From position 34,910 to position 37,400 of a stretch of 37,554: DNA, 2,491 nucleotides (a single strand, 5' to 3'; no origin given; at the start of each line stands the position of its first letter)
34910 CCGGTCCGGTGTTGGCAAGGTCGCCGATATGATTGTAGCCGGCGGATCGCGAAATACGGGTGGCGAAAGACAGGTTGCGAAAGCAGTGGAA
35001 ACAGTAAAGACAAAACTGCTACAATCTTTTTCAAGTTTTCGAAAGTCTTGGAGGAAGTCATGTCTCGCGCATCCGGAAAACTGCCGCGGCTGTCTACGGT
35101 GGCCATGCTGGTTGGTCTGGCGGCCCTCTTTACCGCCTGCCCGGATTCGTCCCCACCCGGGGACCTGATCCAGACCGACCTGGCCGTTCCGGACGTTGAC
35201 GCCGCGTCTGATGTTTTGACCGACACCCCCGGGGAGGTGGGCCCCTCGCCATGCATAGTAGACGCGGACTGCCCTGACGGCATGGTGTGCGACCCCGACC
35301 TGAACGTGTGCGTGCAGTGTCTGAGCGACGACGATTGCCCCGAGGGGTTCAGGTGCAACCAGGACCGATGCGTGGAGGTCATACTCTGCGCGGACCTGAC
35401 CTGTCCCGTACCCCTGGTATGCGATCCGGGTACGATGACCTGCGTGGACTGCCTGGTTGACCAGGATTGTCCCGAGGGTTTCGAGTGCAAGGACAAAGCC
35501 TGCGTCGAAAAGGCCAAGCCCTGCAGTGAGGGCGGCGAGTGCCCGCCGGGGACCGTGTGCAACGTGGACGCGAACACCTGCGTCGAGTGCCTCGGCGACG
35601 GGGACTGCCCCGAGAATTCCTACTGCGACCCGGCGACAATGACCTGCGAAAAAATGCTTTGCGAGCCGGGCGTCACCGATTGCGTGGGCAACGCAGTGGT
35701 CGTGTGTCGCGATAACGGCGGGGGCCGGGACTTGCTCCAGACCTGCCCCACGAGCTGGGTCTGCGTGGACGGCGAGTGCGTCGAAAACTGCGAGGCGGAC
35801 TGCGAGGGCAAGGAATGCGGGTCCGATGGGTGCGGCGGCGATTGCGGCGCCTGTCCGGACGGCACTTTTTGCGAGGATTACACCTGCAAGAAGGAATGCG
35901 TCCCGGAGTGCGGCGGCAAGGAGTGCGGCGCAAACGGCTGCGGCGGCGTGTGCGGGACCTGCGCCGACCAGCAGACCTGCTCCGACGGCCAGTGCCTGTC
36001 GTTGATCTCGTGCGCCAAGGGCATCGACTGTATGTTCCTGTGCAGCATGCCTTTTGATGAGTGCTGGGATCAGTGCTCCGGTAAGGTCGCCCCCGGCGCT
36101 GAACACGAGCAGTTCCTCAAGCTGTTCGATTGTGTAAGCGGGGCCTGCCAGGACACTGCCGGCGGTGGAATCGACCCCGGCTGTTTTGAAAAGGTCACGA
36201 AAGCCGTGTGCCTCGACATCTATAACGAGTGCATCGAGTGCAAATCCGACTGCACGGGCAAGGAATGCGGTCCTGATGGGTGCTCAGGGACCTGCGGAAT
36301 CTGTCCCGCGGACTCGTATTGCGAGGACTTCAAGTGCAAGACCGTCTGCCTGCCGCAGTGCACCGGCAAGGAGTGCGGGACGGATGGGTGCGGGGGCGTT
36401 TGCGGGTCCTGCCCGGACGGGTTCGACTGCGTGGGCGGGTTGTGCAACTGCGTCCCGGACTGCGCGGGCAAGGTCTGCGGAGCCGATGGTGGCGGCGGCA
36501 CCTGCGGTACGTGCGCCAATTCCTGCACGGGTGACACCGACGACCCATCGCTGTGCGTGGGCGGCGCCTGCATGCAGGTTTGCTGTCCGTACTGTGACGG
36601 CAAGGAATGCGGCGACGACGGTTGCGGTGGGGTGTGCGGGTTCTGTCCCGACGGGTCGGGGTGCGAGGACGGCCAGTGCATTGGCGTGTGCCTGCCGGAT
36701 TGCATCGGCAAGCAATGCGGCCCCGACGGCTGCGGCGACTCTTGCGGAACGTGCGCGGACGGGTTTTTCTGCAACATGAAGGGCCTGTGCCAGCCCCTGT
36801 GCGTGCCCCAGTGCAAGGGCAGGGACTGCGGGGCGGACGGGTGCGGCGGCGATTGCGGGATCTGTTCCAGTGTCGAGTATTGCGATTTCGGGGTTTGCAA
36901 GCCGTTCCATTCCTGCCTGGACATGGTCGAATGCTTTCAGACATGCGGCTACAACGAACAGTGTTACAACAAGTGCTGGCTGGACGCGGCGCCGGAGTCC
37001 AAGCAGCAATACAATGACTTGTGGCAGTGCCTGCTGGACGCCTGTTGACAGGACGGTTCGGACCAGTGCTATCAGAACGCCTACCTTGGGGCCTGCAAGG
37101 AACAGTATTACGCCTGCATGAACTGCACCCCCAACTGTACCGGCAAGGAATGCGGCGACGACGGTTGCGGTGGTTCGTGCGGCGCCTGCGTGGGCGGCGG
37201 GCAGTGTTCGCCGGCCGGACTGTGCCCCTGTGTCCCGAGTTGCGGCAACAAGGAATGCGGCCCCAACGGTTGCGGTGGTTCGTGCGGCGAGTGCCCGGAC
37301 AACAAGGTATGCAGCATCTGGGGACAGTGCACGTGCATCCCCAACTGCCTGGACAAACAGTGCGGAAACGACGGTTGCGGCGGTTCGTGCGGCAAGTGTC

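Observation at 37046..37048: In-frame TGA cuts a cysteine-rich repeat protein mid-module, and the frame stays open and homologous to the window edge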

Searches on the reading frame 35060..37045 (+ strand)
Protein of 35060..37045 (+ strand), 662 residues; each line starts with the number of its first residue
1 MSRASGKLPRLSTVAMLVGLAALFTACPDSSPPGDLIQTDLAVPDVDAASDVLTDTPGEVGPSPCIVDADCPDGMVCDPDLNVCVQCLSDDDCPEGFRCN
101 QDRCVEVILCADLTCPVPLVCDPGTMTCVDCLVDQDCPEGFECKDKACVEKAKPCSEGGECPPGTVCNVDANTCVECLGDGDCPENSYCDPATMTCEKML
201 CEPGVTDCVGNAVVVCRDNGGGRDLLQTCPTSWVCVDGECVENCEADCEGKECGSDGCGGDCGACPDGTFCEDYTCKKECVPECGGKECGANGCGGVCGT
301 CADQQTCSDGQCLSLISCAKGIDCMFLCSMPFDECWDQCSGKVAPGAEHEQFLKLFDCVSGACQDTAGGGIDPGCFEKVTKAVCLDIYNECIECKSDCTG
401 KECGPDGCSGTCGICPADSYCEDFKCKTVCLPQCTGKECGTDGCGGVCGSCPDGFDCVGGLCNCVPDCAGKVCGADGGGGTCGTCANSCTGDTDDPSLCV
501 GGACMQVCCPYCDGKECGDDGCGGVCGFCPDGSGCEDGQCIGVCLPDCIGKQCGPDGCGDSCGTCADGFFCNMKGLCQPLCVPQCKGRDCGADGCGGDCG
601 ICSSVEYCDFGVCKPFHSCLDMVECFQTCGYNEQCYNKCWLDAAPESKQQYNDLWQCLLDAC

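Call 9: find_encoding_contigs(protein=window:35060-37045:+, flank=10000, max_places=10)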
Protein window:35060-37045:+ (662 aa): no gene with exactly this product is on record in the collection.
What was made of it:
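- Tried and rejected: Not on record (call 9).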

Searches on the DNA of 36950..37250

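Call 27: search_rna_families(source=window, start=36950, end=37250, threshold=evalue, max_evalue=10)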
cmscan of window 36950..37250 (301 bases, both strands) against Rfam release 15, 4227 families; matches with E-value up to 10: 1.
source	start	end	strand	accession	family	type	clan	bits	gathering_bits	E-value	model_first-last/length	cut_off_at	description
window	37063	37126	+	RF02156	NPPA-AS1_1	Gene; lncRNA;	-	10.6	45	8.7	112-176/176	no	NPPA antisense RNA 1 conserved region 1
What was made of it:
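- On Bacterial selenoprotein gene: No Rfam hit (call 27).
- No Rfam match was found, including the SECIS families I recall Rfam holding (call 27).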
